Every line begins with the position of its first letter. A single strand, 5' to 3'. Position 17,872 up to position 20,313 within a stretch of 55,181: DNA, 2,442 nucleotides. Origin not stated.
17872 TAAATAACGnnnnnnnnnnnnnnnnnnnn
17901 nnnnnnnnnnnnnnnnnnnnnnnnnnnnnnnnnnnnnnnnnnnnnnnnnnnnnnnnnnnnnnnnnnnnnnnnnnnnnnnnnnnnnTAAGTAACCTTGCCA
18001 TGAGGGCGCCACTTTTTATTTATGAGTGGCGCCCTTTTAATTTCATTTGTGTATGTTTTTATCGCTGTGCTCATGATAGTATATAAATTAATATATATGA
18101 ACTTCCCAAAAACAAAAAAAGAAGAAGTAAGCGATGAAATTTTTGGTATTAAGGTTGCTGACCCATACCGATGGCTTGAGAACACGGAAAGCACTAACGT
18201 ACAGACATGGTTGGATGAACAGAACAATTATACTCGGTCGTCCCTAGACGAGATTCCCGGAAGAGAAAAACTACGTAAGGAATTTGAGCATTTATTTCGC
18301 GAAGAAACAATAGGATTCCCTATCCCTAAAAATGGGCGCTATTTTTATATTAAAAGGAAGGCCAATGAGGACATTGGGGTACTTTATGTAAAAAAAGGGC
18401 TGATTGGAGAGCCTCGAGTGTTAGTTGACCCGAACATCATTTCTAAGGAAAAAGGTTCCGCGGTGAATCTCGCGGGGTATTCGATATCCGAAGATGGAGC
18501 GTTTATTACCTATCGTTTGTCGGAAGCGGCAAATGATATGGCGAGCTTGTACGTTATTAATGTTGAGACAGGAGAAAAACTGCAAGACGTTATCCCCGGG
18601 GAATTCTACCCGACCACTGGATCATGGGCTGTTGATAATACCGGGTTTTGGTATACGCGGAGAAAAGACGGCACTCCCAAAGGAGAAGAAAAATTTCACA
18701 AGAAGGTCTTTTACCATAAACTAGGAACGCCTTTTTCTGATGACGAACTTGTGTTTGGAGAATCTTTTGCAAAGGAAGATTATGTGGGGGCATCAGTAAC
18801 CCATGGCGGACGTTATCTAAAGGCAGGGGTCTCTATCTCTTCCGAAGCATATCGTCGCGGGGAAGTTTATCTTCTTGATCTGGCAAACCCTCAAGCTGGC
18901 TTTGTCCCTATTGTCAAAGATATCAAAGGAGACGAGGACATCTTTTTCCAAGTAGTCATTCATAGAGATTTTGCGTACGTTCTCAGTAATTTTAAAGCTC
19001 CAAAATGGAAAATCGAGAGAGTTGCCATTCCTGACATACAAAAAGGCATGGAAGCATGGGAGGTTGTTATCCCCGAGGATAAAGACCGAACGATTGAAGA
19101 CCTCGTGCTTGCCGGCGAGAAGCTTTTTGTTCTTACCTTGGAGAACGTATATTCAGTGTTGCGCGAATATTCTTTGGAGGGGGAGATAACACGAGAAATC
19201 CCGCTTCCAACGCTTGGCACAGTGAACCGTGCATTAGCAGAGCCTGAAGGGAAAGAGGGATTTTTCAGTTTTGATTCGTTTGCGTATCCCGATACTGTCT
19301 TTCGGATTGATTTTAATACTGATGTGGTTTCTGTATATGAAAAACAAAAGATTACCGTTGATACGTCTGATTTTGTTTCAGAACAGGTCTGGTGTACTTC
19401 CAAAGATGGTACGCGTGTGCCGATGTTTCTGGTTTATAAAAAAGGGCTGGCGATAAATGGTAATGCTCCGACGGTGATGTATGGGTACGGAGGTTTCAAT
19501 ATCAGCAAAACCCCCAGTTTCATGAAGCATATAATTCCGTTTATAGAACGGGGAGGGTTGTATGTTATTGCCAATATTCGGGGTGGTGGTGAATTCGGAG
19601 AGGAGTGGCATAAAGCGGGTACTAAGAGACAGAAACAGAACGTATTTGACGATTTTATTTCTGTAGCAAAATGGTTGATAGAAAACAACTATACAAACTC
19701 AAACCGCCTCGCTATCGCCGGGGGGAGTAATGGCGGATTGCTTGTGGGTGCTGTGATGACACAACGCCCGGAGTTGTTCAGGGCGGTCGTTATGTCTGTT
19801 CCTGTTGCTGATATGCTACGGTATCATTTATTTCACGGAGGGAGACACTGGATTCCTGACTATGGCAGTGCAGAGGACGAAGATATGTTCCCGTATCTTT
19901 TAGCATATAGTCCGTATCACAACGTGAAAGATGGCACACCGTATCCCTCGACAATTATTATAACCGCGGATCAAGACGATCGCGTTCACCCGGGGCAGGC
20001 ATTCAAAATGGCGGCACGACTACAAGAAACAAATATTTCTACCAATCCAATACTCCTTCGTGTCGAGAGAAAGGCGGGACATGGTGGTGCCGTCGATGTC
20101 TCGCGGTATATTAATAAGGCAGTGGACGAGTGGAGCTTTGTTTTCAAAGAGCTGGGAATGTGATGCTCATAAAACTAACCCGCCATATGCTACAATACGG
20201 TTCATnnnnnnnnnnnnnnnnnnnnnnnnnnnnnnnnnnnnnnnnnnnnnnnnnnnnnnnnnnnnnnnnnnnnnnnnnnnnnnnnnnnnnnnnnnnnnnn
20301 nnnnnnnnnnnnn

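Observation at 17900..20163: Shine-Dalgarno-led 25-codon Pro/Cys/Asp-rich sORF with its own terminator, directly upstream of a prolyl oligopeptidase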

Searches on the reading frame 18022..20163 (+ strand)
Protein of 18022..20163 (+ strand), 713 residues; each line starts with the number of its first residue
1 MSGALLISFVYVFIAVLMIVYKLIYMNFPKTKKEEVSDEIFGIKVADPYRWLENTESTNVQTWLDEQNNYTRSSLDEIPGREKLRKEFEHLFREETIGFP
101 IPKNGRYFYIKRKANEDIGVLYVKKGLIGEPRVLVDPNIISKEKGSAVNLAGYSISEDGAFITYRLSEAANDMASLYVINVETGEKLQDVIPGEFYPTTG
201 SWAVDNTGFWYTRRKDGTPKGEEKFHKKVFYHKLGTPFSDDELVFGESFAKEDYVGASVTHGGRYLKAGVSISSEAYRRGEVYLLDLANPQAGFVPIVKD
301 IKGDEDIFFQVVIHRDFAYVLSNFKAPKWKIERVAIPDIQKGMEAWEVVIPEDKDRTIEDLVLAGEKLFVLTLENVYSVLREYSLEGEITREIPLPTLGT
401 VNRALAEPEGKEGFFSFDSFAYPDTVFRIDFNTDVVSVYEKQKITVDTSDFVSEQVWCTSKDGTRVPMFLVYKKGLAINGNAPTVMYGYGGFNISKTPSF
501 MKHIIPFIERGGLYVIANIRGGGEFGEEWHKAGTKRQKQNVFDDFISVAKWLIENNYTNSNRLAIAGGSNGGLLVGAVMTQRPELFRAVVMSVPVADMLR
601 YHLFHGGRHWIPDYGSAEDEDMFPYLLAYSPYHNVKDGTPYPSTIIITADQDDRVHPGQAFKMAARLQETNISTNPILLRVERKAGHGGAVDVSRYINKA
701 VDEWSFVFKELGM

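Call 8: search_protein_families(library=pfam, proteins=[window:18097-20163:+])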
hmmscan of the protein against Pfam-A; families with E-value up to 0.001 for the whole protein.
window:18097-20163:+ (688 aa): 4 families
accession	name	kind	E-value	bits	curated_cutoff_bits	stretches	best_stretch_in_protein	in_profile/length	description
PF02897.21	Peptidase_S9_N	-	9.3e-84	282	24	1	6-416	4-413/414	Prolyl oligopeptidase, N-terminal beta-propeller domain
PF00326.27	Peptidase_S9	-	1.7e-58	198.1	22.6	1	473-687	1-211/213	Prolyl oligopeptidase family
PF02129.25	Peptidase_S15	-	9.1e-08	32.5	23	1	464-596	28-155/262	X-Pro dipeptidyl-peptidase (S15 family)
PF07859.19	Abhydrolase_3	-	0.00029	21.1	25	1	516-577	48-118/210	alpha/beta hydrolase fold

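Call 10: find_encoding_contigs(protein=window:18097-20163:+, flank=6000, max_places=10)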
Protein window:18097-20163:+ (688 aa): no gene with exactly this product is on record in the collection.

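Call 12: find_related_loci(query=window:18097-20163:+, collection=genome_contigs, flank=6000)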
Query window:18097-20163:+ (688 aa) in genome_contigs; peptide patterns used: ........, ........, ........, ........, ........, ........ (x = any residue, [..] = any of these).
426 stretches matched a pattern; 362 encode a relative of the query (tblastn E <= 1e-3); the best 80 are kept; 80 distinct loci.
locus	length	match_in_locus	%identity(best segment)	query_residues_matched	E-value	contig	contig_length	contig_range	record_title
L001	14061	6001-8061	62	1-688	0e+0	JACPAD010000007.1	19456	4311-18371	MAG: Candidatus Zambryskibacteria bacterium isolate NC_groundwater_222_Ag_S-0.1um_46_12 S4_GD2017_2_S1_scaffold_3787, wh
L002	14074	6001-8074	57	1-688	0e+0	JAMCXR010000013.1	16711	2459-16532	MAG: Patescibacteria group bacterium isolate FK_Sedi_B_Bin.401 NODE_12766_length_16711_cov_5.19311, whole genome shotgun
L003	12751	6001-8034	49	4-688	0e+0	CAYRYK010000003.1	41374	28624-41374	MAG TPA_asm: uncultured Gammaproteobacteria bacterium isolate SRP216815_co1_67 genome assembly, contig: NODE_994_length_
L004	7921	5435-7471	53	4-688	0e+0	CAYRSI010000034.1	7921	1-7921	MAG TPA_asm: uncultured Candidatus Saccharibacteria bacterium isolate SRP068000_co3_30 genome assembly, contig: NODE_144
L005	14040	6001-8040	47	1-688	0e+0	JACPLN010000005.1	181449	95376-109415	MAG: Candidatus Nealsonbacteria bacterium isolate NC_groundwater_522_Ag_S-0.1um_41_12 S35_SO-1_scaffold_172296, whole ge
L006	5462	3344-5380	44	1-688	0e+0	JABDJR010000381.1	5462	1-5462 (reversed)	MAG: Candidatus Eisenbacteria bacterium isolate SS_bin_28 k127_348894, whole genome shotgun sequence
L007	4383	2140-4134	43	4-688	0e+0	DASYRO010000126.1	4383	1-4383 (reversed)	MAG TPA_asm: Candidatus Acidiferrales bacterium isolate SMAG_U4513 k141_3350823, whole genome shotgun sequence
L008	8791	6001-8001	43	4-688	2e-178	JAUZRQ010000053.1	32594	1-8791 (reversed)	MAG: candidate division KSB1 bacterium isolate GS19_ROV16_BS04-AMOR20_M0784 AMOR20_M0784_contig53, whole genome shotgun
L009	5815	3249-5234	44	4-687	3e-179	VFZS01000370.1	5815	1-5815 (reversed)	MAG: Acidobacteria bacterium isolate K_DeepCast_250m_m1_110 K_DeepCast_250m_m1_110_Ga0194125_10030966, whole genome shot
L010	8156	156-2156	44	3-688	6e-176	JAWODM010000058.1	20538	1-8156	MAG: Candidatus Krumholzibacteriales bacterium isolate BLK5-2.bin.162 k191_18881, whole genome shotgun sequence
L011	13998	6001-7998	44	4-688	5e-175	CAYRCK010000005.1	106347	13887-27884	MAG TPA_asm: uncultured bacterium isolate binchicken_co334_246 genome assembly, contig: NODE_221_length_106347_cov_7.576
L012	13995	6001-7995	43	4-688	6e-175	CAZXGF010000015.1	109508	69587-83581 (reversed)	MAG TPA_asm: uncultured Verrucomicrobiota bacterium isolate binchicken_co89_561 genome assembly, contig: NODE_131_length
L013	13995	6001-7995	43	4-688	3e-174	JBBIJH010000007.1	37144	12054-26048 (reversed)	MAG: Ignavibacteriales bacterium isolate QH2F170213_bin_158 NODE_1301_length_37144_cov_3.771657, whole genome shotgun se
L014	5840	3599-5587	43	4-686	2e-176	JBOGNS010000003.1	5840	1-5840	MAG: Candidatus Acidiferrales bacterium isolate M3-S_metawrap_bin.115 k127_459805, whole genome shotgun sequence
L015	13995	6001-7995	43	4-688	3e-173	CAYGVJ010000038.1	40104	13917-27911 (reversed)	MAG TPA_asm: uncultured Solibacteraceae bacterium isolate ERP119294_co1_477 genome assembly, contig: NODE_1053_length_40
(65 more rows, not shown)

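Call 17: find_related_loci(query=window:18097-20163:+, collection=metagenome_contigs, flank=4000)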
Query window:18097-20163:+ (688 aa) in metagenome_contigs; peptide patterns used: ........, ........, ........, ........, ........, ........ (x = any residue, [..] = any of these).
598 stretches matched a pattern (row limit reached: there are more); 536 encode a relative of the query (tblastn E <= 1e-3); the best 80 are kept; 80 distinct loci.
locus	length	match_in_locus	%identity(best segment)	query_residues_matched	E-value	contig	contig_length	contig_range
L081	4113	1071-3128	69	1-686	0e+0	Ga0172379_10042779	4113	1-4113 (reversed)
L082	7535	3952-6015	66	1-688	0e+0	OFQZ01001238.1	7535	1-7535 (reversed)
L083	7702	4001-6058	60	1-688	0e+0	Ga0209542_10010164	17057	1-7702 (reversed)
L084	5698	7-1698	54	122-688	0e+0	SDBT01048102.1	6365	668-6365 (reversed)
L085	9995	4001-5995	43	4-688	0e+0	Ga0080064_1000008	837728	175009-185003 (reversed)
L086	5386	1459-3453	44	4-688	0e+0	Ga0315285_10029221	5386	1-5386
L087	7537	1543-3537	43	4-688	4e-179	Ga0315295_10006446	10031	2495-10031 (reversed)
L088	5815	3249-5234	44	4-687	2e-179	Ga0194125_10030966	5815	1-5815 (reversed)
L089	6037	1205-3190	44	4-687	5e-179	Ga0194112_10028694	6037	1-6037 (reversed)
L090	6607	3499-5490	42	4-686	9e-177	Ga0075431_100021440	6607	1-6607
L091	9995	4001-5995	43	4-688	4e-175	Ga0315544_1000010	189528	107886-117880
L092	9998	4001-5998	44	4-688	3e-175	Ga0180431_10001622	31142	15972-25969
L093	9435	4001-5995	41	4-688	4e-173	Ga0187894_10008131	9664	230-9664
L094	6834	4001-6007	42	1-687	3e-171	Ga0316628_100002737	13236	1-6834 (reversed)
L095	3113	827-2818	42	4-688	1e-180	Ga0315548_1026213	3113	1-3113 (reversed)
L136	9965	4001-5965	41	19-688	1e-157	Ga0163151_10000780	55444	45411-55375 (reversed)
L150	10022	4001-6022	37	1-688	1e-150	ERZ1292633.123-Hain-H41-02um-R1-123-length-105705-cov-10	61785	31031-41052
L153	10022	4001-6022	37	1-688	3e-149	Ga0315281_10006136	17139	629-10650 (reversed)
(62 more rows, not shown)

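Call 25: find_encoding_contigs(protein=window:18022-20163:+, flank=6000, max_places=10)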
Protein window:18022-20163:+ (713 aa): 7 contigs read that carry it; 3 places shown.
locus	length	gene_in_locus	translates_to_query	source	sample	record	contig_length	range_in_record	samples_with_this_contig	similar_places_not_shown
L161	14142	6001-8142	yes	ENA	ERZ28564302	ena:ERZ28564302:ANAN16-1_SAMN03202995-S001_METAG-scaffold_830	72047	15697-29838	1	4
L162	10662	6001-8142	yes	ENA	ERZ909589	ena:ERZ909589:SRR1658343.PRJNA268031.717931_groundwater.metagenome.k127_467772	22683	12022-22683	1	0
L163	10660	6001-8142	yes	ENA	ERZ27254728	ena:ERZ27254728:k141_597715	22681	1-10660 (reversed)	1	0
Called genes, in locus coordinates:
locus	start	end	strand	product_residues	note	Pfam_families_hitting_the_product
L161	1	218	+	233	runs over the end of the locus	PF01553:Acyltransferase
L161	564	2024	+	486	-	PF01336:tRNA_anti-codon, PF00152:tRNA-synt_2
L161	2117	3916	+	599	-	PF00664:ABC_membrane, PF00005:ABC_tran, PF02463:SMC_N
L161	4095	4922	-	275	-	PF00291:PALP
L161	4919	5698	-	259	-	PF01978:TrmB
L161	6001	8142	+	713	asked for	PF02897:Peptidase_S9_N, PF02129:Peptidase_S15 (weak), PF00326:Peptidase_S9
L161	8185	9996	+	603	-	PF00664:ABC_membrane, PF00005:ABC_tran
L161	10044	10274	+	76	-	-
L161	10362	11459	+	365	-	PF01926:MMR_HSR1, PF02421:FeoB_N, PF06071:YchF-GTPase_C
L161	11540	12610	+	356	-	PF18920:DUF5671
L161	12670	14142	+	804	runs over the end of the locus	PF00133:tRNA-synt_1, PF09334:tRNA-synt_1g, PF13603:tRNA-synt_1_2, PF00133:tRNA-synt_1, PF08264:Anticodon_1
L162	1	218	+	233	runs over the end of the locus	PF01553:Acyltransferase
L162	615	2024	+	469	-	PF01336:tRNA_anti-codon, PF00152:tRNA-synt_2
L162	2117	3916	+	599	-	PF00664:ABC_membrane, PF00005:ABC_tran, PF02463:SMC_N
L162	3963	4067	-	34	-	-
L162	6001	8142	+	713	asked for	PF02897:Peptidase_S9_N, PF02129:Peptidase_S15 (weak), PF00326:Peptidase_S9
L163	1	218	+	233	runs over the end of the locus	PF01553:Acyltransferase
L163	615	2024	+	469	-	PF01336:tRNA_anti-codon, PF00152:tRNA-synt_2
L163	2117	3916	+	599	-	PF00664:ABC_membrane, PF00005:ABC_tran, PF02463:SMC_N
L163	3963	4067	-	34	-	-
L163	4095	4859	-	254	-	PF00291:PALP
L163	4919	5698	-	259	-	PF01978:TrmB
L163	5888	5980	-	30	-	-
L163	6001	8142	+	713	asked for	PF02897:Peptidase_S9_N, PF02129:Peptidase_S15 (weak), PF00326:Peptidase_S9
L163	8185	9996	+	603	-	PF00664:ABC_membrane, PF00005:ABC_tran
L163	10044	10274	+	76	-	-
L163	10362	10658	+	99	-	?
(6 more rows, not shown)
